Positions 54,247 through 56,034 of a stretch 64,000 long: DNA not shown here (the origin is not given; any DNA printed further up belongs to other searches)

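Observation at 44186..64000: Tandem array of at least 13 paralogous genes (12 of them lipoproteins) of a ceramidase-like HxH hydrolase family, running off the window edge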

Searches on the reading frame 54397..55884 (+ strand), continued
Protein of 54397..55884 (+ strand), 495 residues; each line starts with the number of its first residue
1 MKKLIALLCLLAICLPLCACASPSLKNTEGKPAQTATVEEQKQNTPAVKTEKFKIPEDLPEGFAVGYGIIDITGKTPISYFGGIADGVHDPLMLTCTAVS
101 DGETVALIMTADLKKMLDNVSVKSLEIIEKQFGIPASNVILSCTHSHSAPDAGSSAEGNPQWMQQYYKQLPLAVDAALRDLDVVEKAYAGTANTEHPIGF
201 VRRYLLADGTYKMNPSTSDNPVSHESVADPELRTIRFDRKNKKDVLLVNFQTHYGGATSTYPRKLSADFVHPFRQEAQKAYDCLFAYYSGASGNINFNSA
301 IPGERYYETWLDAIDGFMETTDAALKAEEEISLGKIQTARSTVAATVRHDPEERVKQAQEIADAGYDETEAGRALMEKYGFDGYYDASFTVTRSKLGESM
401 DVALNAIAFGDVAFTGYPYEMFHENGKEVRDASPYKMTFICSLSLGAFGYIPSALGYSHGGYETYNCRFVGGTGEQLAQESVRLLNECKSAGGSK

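Call 34: search_protein_families(library=pfam, proteins=[P0127, P0142, P0263, P0242, P0182, P0194, P0268], max_evalue=0.001)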
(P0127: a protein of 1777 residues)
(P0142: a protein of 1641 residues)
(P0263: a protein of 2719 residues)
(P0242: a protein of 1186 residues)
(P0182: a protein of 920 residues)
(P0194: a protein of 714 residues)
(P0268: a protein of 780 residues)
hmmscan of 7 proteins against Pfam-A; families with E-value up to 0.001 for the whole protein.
P0127 (1777 aa): 0 families

P0142 (1641 aa): 1 family
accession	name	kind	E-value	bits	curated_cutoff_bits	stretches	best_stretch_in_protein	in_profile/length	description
PF09843.14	DUF2070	-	0.00082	18.2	30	0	1146-1243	423-517/561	Predicted membrane protein (DUF2070)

P0263 (2719 aa): 0 families

P0242 (1186 aa): 3 families
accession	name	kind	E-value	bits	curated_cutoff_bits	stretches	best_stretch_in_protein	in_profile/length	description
PF00754.31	F5_F8_type_C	-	1.2e-21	77.6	28.2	2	1053-1163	8-118/127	F5/8 type C domain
PF22633.2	F5_F8_type_C_2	-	8.1e-14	52.4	27.8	1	1063-1155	3-91/91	NedA-like, galactose-binding domain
PF04734.18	Ceramidase_alk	-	2.3e-07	30.3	32.1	1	59-261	1-207/509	Neutral/alkaline non-lysosomal ceramidase, N-terminal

P0182 (920 aa): 1 family
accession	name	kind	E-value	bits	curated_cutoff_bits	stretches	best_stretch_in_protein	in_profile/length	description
PF04886.17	PT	-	0.00023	21.1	26.2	1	23-53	3-33/36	PT disordered repeat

P0194 (714 aa): 0 families

P0268 (780 aa): 0 families

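Call 35: find_encoding_contigs(protein=P0051, flank=10000, max_places=2)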
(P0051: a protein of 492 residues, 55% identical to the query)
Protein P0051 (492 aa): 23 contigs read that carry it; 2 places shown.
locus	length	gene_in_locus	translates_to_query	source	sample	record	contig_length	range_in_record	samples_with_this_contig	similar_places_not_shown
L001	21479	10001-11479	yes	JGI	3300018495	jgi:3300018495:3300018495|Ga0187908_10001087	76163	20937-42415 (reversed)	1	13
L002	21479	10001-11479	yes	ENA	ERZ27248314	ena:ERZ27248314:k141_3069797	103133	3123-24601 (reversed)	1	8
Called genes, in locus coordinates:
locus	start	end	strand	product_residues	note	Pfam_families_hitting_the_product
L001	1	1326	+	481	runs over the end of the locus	-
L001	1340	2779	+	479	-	PF04734:Ceramidase_alk (faint)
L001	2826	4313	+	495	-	PF04734:Ceramidase_alk (weak)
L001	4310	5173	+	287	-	PF03009:GDPD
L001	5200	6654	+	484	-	-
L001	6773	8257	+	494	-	-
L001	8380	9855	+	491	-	-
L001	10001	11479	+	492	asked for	-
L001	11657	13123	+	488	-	-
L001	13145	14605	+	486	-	-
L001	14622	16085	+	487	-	PF04734:Ceramidase_alk (faint)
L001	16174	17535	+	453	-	-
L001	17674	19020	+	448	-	-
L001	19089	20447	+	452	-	-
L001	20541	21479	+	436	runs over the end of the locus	PF12708:Pect-lyase_RHGA_epim (weak), PF00295:Glyco_hydro_28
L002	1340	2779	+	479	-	PF04734:Ceramidase_alk (faint)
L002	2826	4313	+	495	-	PF04734:Ceramidase_alk (weak)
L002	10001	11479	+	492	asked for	-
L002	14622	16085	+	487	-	PF04734:Ceramidase_alk (faint)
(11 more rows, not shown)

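Call 36: find_encoding_contigs(protein=P0117, flank=10000, max_places=2)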
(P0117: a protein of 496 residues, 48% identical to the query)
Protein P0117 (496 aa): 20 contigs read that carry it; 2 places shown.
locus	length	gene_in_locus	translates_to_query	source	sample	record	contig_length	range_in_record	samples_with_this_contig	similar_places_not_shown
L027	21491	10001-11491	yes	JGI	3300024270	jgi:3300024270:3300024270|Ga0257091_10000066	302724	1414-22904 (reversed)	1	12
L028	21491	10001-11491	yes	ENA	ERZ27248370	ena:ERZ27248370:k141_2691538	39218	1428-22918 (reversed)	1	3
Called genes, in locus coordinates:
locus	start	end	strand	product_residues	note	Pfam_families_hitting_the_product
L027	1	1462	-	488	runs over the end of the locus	-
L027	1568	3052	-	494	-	-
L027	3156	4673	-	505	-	-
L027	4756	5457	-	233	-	PF01048:PNP_UDP_1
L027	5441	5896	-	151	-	PF02664:LuxS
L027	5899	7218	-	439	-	-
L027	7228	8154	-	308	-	PF00849:PseudoU_synth_2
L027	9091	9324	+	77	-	-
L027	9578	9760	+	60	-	-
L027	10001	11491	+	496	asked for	-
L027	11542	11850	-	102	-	PF12844:HTH_19, PF13560:HTH_31 (weak), PF01381:HTH_3, PF13443:HTH_26 (weak)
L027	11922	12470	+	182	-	-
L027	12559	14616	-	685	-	PF08531:Bac_rhamnosid_N (faint), PF05592:Bac_rhamnosid (faint), PF17389:Bac_rhamnosid6H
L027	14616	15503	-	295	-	PF00892:EamA, PF03151:TPT, PF00892:EamA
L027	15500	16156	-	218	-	PF07722:Peptidase_C26, PF00117:GATase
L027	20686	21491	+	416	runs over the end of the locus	PF04734:Ceramidase_alk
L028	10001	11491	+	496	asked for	-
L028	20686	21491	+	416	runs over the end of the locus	PF04734:Ceramidase_alk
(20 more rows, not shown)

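Call 40: search_solved_structures(query=A2, max_evalue=10, show_alignments=3)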
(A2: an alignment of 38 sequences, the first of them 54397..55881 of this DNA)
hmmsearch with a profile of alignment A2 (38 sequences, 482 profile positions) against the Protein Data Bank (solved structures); distinct sequences matched with E-value up to 10: 9.
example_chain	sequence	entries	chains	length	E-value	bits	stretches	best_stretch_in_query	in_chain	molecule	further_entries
4wgk_A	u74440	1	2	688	3e-11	45.8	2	54-240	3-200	Neutral ceramidase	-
8ci5_A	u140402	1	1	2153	0.0062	18.4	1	239-374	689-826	RNA-directed RNA polymerase L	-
2zws_A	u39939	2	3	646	0.31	12.8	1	100-142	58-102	Neutral ceramidase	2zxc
3hb7_A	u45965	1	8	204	0.65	11.8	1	292-383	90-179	Isochorismatase hydrolase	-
2nzf_A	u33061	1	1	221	1.1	11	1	109-187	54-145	Beta-lactamase II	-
2nze_A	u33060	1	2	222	1.1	11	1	109-187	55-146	Beta-lactamase II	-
2nxa_A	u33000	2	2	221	1.2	10.9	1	109-187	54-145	Beta-lactamase II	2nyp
6dja_A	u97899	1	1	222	1.4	10.7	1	109-187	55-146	Metallo-beta-lactamase type 2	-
2uyx_A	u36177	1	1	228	1.7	10.4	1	109-187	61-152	BETA-LACTAMASE II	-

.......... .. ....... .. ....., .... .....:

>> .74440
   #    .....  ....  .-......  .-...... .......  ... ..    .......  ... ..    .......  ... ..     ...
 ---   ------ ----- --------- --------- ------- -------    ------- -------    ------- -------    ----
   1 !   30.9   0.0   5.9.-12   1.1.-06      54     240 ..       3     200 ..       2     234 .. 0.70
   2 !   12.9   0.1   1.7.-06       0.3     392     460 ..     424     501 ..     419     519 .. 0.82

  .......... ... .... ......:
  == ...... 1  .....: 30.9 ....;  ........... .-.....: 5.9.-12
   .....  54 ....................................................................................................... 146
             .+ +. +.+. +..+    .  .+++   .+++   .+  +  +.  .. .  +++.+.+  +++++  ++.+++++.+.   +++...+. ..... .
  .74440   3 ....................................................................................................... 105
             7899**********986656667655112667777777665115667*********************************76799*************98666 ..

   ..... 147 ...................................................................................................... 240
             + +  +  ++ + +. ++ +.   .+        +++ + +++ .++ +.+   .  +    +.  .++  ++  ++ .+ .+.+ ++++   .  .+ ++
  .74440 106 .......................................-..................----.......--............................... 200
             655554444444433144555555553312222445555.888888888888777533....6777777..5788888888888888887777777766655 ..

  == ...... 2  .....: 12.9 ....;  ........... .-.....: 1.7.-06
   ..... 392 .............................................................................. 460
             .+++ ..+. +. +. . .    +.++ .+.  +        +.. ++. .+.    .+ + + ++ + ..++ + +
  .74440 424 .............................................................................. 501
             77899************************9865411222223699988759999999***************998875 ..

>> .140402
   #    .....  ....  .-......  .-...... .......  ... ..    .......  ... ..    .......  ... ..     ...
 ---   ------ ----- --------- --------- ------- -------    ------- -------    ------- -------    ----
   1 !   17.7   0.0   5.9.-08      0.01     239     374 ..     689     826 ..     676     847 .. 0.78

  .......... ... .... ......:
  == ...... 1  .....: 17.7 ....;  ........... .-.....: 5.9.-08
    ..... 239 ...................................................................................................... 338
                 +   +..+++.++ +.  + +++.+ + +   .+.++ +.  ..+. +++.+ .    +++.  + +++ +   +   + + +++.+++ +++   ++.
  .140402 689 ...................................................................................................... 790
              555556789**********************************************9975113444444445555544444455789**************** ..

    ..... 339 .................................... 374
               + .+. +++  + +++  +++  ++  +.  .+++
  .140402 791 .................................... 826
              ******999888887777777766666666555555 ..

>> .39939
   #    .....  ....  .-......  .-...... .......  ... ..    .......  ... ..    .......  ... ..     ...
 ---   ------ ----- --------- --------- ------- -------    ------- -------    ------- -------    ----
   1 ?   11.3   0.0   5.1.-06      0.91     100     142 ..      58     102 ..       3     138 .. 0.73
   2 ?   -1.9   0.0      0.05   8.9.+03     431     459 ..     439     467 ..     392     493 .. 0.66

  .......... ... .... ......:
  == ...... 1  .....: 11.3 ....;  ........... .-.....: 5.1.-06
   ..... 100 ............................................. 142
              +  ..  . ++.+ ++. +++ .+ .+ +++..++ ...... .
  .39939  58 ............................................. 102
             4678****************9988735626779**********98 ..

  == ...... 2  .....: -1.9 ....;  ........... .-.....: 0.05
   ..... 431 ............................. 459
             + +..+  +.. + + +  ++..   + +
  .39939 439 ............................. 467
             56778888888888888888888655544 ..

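Call 64: find_encoding_contigs(protein=P0189, flank=8000, max_places=3)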
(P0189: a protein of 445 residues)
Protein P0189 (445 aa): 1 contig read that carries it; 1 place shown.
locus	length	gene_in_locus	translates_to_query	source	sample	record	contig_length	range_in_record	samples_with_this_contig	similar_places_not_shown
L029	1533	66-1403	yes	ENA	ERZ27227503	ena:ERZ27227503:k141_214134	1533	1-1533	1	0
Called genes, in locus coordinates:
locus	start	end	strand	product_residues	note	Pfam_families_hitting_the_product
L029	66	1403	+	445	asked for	-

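Call 66: search_protein_families(library=pfam, proteins=[L009:6235-7650:-, L009:8306-9544:+, L009:11486-12469:-, L009:12485-13525:-, L009:13567-14403:-, L009:14542-15474:+, L026:5409-7268:+, L026:7288-8145:+, L026:8093-9430:+, L026:11367-12293:-], max_evalue=0.001)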
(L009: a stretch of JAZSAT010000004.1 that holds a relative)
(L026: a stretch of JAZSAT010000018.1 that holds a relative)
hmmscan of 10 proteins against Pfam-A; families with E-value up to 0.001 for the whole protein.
L009:6235-7650:- (471 aa): 5 families
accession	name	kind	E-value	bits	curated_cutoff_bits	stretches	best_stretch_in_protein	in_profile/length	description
PF13365.12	Trypsin_2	-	2.6e-35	122.7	27.6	1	192-328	1-144/144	Trypsin-like peptidase domain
PF13180.12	PDZ_2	-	4.3e-18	65.8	27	1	370-464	4-80/80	PDZ domain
PF00089.32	Trypsin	-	1.1e-15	58.5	20.6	1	186-351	21-217/220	Trypsin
PF00595.29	PDZ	-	1.2e-07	32.5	23.2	1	388-451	23-80/81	PDZ domain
PF17820.7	PDZ_6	-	1.5e-07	31.5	27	1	400-436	2-38/54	PDZ domain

L009:8306-9544:+ (412 aa): 3 families
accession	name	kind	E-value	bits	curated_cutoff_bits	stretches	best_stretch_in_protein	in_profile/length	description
PF05580.18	Peptidase_S55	-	8.6e-78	261.6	25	1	207-408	3-210/210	SpoIVB peptidase S55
PF17820.7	PDZ_6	-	1.1e-05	25.5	27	1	142-187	9-54/54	PDZ domain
PF13180.12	PDZ_2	-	1.4e-05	25.7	27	1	119-196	7-78/80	PDZ domain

L009:11486-12469:- (327 aa): 3 families
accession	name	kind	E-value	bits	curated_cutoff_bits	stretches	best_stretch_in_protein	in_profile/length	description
PF00107.32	ADH_zinc_N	-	9e-21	74.6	31.8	1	151-269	1-117/129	Zinc-binding dehydrogenase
PF08240.17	ADH_N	-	1.4e-16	61.1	23.5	1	24-110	2-104/104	Alcohol dehydrogenase GroES-like domain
PF13602.12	ADH_zinc_N_2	-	3.9e-15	57.4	27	1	183-323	1-133/134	Zinc-binding dehydrogenase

L009:12485-13525:- (346 aa): 3 families
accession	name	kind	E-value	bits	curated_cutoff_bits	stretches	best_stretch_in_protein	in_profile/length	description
PF22725.1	GFO_IDH_MocA_C3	-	8.9e-14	52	27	1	151-266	5-124/124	GFO/IDH/MocA C-terminal domain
PF02894.22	GFO_IDH_MocA_C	-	3.1e-11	43.9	22.9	1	152-331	2-192/218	Oxidoreductase family, C-terminal alpha/beta domain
PF01408.29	GFO_IDH_MocA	-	3e-07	31.6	24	1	20-139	2-120/120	Oxidoreductase family, NAD-binding Rossmann fold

L009:13567-14403:- (278 aa): 3 families
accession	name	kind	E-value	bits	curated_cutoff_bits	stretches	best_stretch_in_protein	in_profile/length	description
PF12833.13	HTH_18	-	2.6e-21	76.2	33.6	1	197-274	2-79/80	Helix-turn-helix domain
PF00165.29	HTH_AraC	-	6.6e-18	64.8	26.6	2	235-274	1-42/42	Bacterial regulatory helix-turn-helix proteins, AraC family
PF02311.25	AraC_binding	-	4.7e-09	36.5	21.1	1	51-144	25-122/135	AraC-like ligand binding domain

L009:14542-15474:+ (310 aa): 1 family
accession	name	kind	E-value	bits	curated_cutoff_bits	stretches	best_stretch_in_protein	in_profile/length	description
PF01263.26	Aldose_epim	-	4.2e-34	118.7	27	1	9-272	3-270/299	Aldose 1-epimerase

L026:5409-7268:+ (619 aa): 3 families
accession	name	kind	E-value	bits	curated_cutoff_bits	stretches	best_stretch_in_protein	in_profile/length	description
PF00183.23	HSP90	-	4.5e-56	191.3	24.4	1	228-611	81-481/518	Hsp90 protein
PF13589.12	HATPase_c_3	-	6.8e-08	33.1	25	1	40-156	6-97/137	Histidine kinase-, DNA gyrase B-, and HSP90-like ATPase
PF02518.31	HATPase_c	-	0.00043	21.1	26.4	1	41-188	6-108/111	Histidine kinase-, DNA gyrase B-, and HSP90-like ATPase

L026:7288-8145:+ (285 aa): 2 families
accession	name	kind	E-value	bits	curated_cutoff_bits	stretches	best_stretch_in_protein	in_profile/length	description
PF02457.21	DAC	-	4e-42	143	27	1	132-248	3-118/119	DisA bacterial checkpoint controller nucleotide-binding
PF19293.4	CdaA_N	-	1.7e-12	47.7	23.8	1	19-96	2-80/81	CdaA N-terminal transmembrane domain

L026:8093-9430:+ (445 aa): 1 family
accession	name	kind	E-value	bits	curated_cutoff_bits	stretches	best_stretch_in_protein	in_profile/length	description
PF07949.17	YbbR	-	1.2e-18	67.6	22.3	1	74-150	2-77/81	YbbR-like protein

L026:11367-12293:- (308 aa): 3 families
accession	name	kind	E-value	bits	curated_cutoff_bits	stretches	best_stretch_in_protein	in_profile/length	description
PF14815.12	NUDIX_4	-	1.4e-27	96.2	35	1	198-305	1-112/113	NUDIX domain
PF00730.31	HhH-GPD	-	1.2e-18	67.9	26.2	1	1-126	5-102/108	HhH-GPD superfamily base excision DNA repair protein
PF00633.29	HHH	-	9.3e-07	28.8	24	1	62-90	2-30/30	Helix-hairpin-helix motif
